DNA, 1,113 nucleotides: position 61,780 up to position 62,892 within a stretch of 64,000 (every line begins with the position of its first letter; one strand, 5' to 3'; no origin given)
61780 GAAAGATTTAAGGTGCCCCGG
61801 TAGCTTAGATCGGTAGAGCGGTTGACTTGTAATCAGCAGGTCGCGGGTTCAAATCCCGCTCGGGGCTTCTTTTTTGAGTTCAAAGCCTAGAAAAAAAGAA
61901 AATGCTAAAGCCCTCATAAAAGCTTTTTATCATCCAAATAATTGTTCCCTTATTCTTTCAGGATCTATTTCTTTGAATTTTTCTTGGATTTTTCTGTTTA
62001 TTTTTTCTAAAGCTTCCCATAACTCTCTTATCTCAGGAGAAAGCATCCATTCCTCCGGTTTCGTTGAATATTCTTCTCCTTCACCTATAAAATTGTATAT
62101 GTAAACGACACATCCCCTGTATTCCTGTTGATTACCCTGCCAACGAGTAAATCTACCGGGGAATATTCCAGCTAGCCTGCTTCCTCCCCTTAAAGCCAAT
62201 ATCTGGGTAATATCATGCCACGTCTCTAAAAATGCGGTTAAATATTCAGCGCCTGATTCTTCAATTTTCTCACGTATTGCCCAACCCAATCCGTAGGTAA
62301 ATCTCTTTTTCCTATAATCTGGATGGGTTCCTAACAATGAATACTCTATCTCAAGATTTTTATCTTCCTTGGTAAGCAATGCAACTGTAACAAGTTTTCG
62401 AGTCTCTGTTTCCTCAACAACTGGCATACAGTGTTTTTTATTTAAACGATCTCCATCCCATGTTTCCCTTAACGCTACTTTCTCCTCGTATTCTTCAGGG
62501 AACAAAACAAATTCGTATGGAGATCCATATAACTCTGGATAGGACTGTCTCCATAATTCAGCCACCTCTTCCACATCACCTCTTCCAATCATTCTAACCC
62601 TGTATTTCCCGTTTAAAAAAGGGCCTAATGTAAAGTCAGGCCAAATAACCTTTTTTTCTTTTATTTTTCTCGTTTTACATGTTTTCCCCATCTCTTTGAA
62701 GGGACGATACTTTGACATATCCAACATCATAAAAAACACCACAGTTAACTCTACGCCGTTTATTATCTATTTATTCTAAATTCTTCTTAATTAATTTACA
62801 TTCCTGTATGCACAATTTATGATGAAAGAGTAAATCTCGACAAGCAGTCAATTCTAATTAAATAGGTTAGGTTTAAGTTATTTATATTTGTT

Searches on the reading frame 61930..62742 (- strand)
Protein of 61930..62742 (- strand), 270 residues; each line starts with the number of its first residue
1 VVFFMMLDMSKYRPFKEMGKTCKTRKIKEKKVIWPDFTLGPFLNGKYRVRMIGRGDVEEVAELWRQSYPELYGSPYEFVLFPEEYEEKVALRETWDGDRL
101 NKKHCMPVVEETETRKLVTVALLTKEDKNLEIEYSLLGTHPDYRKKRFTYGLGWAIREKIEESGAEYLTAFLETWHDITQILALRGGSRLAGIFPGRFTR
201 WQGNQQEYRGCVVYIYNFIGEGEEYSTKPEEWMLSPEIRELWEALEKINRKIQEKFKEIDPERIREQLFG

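Call 43: find_encoding_contigs(protein=window:61930-62742:-, flank=10000, max_places=4)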
Protein window:61930-62742:- (270 aa): no gene with exactly this product is on record in the collection.
